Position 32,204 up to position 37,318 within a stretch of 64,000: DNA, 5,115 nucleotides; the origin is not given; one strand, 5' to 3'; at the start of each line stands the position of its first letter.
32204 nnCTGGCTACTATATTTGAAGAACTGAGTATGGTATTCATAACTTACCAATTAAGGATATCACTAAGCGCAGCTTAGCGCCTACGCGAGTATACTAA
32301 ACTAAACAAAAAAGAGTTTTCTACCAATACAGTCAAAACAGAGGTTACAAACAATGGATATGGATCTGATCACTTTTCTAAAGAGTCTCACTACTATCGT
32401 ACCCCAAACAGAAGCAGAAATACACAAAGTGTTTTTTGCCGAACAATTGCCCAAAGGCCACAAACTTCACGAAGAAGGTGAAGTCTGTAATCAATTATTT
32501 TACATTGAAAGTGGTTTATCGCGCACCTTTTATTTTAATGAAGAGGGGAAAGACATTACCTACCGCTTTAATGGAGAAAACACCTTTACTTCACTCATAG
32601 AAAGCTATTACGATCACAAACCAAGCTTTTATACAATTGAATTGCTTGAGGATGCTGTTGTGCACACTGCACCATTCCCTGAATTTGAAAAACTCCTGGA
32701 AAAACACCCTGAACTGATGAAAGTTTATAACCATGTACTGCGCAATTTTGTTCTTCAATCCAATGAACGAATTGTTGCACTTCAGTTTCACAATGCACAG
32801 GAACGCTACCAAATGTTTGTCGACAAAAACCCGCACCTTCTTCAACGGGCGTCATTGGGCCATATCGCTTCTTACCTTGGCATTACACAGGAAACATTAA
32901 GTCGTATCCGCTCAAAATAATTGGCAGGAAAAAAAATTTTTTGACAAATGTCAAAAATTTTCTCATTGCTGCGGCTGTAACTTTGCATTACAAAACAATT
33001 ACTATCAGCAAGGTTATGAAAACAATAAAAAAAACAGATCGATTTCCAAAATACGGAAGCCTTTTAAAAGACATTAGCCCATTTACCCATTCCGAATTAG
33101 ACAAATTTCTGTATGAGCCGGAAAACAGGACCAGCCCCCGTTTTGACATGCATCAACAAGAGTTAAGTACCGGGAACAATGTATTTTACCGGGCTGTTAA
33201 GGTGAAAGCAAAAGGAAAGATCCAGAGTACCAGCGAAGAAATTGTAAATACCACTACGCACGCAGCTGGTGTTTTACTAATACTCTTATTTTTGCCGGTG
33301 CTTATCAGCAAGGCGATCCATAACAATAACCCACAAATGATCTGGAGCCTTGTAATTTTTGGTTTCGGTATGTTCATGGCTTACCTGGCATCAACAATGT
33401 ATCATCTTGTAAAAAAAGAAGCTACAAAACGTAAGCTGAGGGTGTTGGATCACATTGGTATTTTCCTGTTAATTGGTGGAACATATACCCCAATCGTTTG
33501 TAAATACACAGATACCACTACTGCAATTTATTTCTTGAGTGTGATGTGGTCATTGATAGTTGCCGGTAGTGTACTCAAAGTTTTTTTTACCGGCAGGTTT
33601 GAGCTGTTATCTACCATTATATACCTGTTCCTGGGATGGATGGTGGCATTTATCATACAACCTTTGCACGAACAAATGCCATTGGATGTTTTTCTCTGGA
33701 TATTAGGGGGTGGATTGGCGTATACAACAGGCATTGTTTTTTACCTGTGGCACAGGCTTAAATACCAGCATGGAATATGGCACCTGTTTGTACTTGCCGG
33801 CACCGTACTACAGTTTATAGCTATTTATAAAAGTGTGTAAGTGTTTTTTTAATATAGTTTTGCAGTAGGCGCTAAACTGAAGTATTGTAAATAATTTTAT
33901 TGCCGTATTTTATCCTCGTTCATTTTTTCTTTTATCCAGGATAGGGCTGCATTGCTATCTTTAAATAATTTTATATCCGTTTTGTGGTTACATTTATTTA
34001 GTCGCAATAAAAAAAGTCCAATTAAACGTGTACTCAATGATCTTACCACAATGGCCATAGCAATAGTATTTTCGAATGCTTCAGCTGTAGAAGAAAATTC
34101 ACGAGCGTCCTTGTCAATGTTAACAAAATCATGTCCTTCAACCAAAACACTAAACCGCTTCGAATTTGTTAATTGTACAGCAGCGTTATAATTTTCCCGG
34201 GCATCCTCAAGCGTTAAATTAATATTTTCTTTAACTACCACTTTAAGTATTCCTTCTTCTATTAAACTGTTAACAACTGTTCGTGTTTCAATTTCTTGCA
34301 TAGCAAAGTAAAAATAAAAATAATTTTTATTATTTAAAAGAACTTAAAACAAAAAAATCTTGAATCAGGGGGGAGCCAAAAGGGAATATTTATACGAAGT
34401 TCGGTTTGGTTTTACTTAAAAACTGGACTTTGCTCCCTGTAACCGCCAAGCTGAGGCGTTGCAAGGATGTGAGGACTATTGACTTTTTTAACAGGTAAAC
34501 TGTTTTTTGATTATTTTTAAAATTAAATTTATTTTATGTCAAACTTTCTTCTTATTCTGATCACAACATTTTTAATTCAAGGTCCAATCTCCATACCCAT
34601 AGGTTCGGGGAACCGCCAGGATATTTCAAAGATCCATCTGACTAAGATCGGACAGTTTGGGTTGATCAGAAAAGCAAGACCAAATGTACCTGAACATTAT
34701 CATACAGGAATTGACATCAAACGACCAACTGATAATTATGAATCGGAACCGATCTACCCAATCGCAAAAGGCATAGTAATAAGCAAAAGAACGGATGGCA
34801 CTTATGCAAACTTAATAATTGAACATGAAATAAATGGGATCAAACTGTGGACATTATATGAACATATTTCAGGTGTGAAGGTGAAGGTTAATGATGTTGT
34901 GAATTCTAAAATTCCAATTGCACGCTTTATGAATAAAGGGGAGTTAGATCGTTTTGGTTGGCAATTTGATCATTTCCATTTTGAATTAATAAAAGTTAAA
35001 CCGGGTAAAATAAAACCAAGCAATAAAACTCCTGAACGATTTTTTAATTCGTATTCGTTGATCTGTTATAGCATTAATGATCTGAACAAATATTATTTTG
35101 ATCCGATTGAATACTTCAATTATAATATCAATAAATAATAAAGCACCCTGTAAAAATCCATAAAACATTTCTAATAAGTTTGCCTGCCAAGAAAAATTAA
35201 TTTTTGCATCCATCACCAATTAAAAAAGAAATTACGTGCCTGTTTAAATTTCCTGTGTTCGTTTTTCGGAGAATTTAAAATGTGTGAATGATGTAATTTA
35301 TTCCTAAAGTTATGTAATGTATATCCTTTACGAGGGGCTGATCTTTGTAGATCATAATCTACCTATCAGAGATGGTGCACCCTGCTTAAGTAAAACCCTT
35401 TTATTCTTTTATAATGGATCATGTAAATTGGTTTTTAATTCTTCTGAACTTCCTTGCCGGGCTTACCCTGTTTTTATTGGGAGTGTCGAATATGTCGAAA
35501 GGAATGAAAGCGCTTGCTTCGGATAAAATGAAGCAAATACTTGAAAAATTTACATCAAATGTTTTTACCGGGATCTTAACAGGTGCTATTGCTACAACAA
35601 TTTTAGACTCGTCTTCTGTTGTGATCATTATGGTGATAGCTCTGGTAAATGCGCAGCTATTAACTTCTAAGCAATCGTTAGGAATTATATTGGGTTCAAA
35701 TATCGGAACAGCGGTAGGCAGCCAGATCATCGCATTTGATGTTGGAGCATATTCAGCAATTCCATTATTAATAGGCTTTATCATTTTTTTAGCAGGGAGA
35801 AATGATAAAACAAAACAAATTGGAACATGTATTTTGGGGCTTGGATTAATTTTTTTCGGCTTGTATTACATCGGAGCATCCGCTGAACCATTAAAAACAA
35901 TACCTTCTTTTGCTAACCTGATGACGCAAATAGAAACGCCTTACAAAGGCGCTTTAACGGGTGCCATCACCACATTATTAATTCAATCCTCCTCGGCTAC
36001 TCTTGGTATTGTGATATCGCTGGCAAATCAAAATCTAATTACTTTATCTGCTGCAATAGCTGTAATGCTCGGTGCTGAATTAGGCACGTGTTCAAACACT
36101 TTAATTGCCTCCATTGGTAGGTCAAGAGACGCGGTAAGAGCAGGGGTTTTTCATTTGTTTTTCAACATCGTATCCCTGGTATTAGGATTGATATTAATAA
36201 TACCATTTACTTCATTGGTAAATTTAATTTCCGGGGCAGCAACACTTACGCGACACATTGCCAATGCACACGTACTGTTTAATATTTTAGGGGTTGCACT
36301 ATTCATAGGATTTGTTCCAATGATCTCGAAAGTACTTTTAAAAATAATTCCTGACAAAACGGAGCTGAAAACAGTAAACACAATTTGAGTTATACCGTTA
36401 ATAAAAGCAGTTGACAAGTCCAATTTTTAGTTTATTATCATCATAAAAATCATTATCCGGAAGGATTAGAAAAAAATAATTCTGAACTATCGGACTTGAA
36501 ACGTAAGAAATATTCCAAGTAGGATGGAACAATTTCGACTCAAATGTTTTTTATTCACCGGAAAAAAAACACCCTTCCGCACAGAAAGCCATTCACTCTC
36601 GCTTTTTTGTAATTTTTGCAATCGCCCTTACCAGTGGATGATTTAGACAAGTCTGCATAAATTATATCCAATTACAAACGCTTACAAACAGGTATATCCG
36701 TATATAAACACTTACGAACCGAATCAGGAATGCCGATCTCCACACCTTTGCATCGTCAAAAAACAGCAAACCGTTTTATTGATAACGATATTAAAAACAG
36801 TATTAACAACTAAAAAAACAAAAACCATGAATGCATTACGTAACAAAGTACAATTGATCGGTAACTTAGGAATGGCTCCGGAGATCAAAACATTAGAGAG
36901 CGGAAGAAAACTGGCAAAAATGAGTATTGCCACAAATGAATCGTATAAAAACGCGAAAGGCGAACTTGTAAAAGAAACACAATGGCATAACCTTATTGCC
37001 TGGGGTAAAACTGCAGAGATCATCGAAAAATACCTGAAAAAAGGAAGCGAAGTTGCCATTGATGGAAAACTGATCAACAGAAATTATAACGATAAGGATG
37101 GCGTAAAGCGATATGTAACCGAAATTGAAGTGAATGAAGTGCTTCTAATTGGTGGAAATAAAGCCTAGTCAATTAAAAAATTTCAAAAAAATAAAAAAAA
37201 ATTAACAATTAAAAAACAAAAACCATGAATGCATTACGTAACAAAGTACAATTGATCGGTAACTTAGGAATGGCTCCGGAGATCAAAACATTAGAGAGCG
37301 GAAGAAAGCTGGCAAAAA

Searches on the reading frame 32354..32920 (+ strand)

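Call 21: search_protein_families(library=pfam, proteins=[window:32354-32920:+], max_evalue=0.0001)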
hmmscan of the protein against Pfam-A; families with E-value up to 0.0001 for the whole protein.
window:32354-32920:+ (188 aa): 1 family
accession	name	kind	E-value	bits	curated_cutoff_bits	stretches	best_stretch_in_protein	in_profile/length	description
PF00027.35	cNMP_binding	-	8.1e-09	35.8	27.5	1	30-118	2-89/89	Cyclic nucleotide-binding domain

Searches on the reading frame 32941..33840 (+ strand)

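Call 21: search_protein_families(library=pfam, proteins=[window:32941-33840:+], max_evalue=0.0001)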
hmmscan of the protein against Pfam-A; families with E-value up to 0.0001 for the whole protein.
window:32941-33840:+ (299 aa): 1 family
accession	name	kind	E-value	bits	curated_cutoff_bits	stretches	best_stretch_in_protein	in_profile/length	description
PF03006.26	HlyIII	-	2.4e-33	116.1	26.2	1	97-292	3-224/224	Haemolysin-III related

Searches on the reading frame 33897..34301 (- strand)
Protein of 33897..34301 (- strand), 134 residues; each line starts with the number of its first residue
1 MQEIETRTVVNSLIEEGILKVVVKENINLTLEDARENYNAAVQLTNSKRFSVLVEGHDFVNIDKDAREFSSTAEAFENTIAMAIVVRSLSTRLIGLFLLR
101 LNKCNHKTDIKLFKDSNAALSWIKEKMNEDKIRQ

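Call 21: search_protein_families(library=pfam, proteins=[window:33897-34301:-], max_evalue=0.0001)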
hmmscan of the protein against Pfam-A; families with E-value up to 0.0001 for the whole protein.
window:33897-34301:- (134 aa): 1 family
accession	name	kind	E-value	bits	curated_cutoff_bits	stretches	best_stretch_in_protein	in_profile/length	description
PF25056.1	DUF7793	-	9.3e-22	77.6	26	1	14-125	3-111/113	Domain of unknown function (DUF7793)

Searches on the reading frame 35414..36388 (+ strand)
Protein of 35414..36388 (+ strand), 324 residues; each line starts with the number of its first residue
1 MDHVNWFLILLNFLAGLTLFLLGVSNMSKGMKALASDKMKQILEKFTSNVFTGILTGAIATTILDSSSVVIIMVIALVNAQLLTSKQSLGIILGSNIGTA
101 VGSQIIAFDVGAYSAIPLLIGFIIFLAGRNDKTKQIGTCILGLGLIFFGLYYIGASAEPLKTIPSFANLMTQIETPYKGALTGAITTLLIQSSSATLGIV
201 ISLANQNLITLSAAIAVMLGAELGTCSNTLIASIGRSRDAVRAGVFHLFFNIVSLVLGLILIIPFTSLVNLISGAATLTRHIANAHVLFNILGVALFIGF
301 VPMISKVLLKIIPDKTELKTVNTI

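Call 21: search_protein_families(library=pfam, proteins=[window:35414-36388:+], max_evalue=0.0001)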
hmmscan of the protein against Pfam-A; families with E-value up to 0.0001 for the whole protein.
window:35414-36388:+ (324 aa): 1 family
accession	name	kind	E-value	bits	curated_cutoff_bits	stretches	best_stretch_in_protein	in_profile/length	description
PF02690.20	Na_Pi_cotrans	-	1.9e-55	187.1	29.1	2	19-153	1-135/137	Na+/Pi-cotransporter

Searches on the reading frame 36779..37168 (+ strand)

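Call 21: search_protein_families(library=pfam, proteins=[window:36779-37168:+], max_evalue=0.0001)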
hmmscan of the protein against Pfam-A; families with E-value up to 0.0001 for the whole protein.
window:36779-37168:+ (129 aa): 1 family
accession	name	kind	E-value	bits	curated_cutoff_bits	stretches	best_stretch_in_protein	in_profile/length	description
PF00436.31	SSB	-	2.9e-32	111.2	26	1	22-122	2-102/104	Single-strand binding protein family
